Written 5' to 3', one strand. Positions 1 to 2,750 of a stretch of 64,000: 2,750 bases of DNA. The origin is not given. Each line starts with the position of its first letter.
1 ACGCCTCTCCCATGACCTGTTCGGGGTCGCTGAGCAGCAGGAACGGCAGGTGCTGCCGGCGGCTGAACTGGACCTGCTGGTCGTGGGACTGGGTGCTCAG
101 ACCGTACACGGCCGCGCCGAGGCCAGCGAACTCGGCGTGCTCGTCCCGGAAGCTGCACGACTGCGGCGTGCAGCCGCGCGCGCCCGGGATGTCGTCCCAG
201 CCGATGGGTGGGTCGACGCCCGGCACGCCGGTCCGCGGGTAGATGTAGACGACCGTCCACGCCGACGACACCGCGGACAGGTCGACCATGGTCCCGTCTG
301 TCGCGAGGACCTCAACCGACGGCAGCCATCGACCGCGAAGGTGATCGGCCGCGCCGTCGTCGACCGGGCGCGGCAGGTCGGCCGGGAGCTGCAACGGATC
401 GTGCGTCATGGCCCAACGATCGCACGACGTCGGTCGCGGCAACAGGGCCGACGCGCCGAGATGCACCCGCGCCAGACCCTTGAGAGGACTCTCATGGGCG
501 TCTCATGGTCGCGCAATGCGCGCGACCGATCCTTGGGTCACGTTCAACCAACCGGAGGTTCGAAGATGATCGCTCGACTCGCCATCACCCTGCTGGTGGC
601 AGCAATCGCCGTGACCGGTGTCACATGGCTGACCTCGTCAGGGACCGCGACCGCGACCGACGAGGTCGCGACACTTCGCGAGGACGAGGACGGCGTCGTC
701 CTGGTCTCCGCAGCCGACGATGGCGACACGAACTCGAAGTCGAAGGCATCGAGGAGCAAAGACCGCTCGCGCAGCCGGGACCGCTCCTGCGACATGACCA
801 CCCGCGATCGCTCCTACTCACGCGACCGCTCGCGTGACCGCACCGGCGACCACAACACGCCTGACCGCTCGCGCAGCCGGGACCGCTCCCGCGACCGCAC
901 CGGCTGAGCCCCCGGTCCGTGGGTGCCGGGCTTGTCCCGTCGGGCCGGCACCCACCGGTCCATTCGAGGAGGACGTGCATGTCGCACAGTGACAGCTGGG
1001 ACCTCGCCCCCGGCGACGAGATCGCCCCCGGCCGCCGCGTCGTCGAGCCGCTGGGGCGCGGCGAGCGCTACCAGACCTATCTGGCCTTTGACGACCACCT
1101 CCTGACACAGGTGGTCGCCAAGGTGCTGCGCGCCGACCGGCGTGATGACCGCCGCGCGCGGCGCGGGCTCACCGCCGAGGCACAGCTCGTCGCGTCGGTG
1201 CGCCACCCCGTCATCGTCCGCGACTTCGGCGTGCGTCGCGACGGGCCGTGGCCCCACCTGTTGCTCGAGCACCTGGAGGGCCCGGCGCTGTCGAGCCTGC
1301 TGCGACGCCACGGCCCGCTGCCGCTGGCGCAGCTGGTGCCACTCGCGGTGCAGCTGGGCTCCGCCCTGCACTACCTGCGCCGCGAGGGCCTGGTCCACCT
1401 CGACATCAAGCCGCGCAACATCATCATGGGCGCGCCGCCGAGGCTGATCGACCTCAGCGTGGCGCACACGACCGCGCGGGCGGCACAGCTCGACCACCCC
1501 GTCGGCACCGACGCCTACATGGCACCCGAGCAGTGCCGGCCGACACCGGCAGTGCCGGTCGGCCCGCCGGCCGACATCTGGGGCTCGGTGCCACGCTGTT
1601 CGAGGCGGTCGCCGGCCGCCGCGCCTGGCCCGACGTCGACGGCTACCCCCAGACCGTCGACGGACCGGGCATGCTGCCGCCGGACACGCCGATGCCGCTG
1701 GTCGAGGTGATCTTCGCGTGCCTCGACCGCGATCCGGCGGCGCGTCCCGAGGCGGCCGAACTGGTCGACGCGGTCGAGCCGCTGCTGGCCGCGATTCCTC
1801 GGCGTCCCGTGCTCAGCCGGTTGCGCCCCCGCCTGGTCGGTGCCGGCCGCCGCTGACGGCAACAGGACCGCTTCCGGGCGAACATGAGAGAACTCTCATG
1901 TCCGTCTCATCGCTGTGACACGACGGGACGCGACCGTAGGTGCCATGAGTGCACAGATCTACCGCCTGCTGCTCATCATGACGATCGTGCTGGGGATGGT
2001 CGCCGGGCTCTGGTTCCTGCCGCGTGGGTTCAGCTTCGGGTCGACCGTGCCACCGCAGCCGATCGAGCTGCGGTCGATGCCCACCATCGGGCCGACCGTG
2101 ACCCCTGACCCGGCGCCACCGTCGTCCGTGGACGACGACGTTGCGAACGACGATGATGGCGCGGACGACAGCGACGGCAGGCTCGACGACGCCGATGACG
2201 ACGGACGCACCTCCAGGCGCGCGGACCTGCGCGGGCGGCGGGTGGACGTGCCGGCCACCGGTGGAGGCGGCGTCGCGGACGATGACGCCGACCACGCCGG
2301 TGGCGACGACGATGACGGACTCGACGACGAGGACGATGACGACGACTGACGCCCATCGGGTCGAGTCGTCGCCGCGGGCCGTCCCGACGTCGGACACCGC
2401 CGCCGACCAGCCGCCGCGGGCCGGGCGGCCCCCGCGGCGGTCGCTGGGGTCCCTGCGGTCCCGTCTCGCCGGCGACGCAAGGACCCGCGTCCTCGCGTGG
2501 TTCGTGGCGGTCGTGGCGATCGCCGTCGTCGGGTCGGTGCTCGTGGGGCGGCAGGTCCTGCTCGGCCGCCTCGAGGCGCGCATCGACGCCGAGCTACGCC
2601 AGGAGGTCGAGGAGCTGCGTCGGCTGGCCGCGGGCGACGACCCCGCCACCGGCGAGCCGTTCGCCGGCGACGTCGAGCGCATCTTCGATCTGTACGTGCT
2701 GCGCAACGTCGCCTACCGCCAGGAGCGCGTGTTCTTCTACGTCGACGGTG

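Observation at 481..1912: The same 28-nt operator-like motif precedes both transcription units of the kinase/two-component locus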

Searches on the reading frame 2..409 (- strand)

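Call 8: search_protein_families(library=pfam, proteins=[window:2-409:-], max_evalue=0.01)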
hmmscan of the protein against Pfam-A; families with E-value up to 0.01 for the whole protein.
window:2-409:- (136 aa): 2 families
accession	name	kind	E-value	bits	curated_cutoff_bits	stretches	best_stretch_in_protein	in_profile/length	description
PF00578.27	AhpC-TSA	-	2e-14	54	26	1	78-133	39-94/124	AhpC/TSA family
PF08534.16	Redoxin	-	2.1e-08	34.5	26.6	1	29-134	6-99/148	Redoxin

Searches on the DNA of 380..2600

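Call 59: search_rna_families(source=window, start=380, end=2600, threshold=evalue, max_evalue=1)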
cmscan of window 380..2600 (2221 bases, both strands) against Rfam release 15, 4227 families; matches with E-value up to 1: 1.
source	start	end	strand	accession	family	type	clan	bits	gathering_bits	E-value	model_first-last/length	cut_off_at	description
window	2311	2383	-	RF01059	mir-598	Gene; miRNA;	-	21.5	69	0.26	1-80/80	no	mir-598 microRNA precursor family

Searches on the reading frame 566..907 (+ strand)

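Call 8: search_protein_families(library=pfam, proteins=[window:566-907:+], max_evalue=0.01)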
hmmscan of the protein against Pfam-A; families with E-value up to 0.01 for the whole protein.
window:566-907:+ (113 aa): 1 family
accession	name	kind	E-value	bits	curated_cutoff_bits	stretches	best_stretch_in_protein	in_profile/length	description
PF12871.12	PRP38_assoc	-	3e-05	25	25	1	55-111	38-95/98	Pre-mRNA-splicing factor 38-associated hydrophilic C-term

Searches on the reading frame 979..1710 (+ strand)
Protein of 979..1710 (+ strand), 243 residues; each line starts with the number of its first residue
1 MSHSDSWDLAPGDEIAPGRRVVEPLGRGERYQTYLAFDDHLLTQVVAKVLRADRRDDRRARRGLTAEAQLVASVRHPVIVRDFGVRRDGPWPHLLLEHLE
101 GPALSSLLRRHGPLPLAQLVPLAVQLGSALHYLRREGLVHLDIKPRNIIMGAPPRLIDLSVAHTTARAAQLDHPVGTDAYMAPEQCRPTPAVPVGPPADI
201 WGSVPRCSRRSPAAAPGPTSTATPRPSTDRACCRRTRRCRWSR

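Call 8: search_protein_families(library=pfam, proteins=[window:979-1710:+], max_evalue=0.01)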
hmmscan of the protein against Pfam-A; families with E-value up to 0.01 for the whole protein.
window:979-1710:+ (243 aa): 2 families
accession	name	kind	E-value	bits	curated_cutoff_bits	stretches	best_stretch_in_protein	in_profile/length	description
PF00069.31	Pkinase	-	4.3e-27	95.6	31.7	1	21-202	3-182/263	Protein kinase domain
PF07714.23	PK_Tyr_Ser-Thr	-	2.4e-13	50.5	23.1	1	39-165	25-152/258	Protein tyrosine and serine/threonine kinase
